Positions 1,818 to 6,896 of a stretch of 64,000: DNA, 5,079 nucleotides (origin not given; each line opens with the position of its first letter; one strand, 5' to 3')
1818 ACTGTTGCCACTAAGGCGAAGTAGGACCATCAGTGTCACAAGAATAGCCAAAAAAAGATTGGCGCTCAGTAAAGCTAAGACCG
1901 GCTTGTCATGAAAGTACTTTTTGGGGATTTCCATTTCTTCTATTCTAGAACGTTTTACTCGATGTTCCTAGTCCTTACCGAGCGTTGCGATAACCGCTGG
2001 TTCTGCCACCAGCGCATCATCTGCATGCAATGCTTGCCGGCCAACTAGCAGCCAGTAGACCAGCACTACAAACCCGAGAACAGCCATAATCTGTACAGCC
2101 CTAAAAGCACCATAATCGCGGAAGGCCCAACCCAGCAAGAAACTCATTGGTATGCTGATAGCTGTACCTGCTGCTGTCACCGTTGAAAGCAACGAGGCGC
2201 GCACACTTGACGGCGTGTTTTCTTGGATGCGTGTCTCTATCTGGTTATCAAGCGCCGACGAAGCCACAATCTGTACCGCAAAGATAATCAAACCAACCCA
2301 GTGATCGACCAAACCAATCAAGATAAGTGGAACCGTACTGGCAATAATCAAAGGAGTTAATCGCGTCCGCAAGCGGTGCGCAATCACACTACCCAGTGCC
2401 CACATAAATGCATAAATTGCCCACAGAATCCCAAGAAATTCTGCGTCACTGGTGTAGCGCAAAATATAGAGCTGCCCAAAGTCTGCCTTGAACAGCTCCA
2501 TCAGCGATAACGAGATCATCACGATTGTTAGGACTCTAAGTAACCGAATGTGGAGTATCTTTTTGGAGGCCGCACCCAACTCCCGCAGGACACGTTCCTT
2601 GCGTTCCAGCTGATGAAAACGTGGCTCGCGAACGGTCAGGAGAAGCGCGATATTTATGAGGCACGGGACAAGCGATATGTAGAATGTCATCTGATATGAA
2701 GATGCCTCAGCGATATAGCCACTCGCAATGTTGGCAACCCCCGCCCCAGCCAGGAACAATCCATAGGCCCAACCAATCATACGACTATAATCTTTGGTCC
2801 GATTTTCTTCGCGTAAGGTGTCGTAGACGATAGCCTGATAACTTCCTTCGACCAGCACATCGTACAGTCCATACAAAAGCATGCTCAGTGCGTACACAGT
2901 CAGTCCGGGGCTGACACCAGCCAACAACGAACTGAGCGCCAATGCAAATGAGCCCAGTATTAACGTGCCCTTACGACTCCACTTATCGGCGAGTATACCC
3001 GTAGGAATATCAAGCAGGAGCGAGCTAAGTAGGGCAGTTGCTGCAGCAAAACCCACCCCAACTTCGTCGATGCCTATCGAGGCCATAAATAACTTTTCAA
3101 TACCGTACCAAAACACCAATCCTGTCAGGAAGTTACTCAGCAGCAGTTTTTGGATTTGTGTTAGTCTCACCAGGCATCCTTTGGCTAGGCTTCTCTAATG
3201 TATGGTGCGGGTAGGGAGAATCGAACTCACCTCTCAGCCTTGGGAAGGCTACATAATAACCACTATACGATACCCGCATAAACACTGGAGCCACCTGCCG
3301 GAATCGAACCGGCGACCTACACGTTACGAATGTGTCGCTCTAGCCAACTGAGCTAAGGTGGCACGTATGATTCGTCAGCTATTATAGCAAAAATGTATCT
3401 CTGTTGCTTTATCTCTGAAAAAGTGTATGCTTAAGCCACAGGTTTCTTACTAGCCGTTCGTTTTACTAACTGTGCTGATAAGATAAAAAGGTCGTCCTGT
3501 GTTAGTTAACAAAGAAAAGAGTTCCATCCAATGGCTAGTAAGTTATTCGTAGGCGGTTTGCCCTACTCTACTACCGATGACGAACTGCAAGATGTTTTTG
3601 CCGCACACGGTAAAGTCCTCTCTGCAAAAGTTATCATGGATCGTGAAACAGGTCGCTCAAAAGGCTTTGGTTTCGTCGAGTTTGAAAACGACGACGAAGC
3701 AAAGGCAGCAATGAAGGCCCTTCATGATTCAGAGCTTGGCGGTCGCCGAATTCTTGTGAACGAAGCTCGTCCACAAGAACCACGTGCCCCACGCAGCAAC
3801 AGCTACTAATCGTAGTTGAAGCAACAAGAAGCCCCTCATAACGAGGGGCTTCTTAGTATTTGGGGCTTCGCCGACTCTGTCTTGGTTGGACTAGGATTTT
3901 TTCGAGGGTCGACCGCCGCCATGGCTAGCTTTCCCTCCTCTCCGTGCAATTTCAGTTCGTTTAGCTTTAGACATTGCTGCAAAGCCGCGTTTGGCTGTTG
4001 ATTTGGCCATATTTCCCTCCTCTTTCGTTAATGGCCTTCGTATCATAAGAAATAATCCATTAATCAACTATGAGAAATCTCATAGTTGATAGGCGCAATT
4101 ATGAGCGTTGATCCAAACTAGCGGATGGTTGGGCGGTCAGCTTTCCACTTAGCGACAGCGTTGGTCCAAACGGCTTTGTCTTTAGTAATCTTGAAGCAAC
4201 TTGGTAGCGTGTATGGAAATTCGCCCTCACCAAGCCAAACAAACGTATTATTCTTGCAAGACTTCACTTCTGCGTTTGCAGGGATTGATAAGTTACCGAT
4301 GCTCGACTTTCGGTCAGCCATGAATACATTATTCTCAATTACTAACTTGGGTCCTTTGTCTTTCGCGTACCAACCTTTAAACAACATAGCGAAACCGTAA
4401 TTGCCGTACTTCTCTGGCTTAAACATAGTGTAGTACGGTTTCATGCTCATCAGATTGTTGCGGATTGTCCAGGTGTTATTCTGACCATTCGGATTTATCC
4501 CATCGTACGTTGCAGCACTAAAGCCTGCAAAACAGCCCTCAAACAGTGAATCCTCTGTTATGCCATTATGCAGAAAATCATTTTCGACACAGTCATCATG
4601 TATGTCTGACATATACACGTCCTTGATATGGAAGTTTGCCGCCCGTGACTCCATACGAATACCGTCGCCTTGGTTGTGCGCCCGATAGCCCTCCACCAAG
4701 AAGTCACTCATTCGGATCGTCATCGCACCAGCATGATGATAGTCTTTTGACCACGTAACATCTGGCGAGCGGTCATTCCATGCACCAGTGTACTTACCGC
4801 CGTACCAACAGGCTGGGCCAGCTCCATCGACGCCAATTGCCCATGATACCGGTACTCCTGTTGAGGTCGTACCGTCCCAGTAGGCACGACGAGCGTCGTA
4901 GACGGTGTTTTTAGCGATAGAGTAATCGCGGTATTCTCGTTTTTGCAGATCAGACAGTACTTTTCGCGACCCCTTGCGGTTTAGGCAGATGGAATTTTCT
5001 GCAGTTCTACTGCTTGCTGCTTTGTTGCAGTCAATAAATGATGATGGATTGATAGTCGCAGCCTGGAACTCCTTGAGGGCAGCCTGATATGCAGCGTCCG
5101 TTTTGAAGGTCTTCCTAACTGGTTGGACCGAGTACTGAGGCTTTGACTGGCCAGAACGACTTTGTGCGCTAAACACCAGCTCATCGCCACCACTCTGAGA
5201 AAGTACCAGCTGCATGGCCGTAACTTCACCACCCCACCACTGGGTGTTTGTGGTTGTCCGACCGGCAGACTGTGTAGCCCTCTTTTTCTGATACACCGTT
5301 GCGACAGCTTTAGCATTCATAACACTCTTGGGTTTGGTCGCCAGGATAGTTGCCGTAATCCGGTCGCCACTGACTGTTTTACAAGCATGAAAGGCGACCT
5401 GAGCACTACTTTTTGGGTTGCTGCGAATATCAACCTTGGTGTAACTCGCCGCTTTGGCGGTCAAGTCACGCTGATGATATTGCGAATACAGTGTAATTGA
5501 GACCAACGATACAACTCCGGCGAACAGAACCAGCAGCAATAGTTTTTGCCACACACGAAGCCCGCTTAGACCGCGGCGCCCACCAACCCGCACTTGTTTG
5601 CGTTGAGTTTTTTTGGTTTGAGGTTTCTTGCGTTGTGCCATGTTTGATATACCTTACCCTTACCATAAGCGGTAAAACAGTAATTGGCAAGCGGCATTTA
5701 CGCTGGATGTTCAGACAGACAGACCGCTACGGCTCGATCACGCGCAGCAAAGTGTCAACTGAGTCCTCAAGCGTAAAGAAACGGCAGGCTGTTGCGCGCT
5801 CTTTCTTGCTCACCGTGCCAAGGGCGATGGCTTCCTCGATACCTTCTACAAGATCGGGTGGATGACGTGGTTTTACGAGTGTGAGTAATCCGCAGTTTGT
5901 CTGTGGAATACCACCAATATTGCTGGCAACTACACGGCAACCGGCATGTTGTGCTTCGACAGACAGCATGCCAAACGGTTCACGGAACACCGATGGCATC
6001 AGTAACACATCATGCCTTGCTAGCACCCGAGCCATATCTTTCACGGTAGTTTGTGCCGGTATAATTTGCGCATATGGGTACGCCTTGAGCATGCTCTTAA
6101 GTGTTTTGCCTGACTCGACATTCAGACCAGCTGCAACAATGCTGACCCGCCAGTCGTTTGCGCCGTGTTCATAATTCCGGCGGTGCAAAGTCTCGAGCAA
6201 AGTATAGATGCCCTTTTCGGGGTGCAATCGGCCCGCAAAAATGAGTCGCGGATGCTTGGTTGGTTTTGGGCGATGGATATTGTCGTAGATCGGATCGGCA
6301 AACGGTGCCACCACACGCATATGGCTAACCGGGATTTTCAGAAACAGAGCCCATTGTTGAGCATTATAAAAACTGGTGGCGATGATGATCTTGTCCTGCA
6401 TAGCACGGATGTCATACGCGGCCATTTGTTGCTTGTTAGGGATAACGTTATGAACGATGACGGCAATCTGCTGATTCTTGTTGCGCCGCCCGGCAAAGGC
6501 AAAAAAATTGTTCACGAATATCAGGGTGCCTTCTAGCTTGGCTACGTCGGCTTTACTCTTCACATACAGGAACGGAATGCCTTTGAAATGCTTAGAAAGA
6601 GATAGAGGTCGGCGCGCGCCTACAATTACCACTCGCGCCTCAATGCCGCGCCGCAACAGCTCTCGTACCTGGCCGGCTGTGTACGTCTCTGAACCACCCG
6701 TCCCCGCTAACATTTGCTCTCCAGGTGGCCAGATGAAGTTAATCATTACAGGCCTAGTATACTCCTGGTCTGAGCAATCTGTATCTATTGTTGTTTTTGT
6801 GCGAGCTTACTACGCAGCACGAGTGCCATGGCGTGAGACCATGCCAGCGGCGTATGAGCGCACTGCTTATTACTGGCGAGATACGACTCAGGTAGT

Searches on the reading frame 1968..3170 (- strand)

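Call 73: search_protein_families(library=pfam, proteins=[window:1968-3170:-], max_evalue=0.0001)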
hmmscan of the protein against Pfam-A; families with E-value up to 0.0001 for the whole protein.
window:1968-3170:- (400 aa): 2 families
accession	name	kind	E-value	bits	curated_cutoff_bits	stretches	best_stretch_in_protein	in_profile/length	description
PF07690.21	MFS_1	-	1.6e-22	80.4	33.4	1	11-336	3-340/347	Major Facilitator Superfamily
PF03092.22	BT1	-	1.6e-06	27.6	22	1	72-233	68-207/432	BT1 family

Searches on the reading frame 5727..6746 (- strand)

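Call 73: search_protein_families(library=pfam, proteins=[window:5727-6746:-], max_evalue=0.0001)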
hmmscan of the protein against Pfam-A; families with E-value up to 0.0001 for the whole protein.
window:5727-6746:- (339 aa): 3 families
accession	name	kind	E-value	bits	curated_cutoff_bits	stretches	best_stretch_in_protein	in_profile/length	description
PF13692.12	Glyco_trans_1_4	-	1.6e-18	67.8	27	1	166-307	2-140/142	Glycosyl transferases group 1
PF00534.26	Glycos_transf_1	-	2e-17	63.7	26.4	1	160-310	10-159/172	Glycosyl transferases group 1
PF20706.3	GT4-conflict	-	1.3e-07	31.4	26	1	155-280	187-316/385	Family 4 Glycosyltransferase in conflict systems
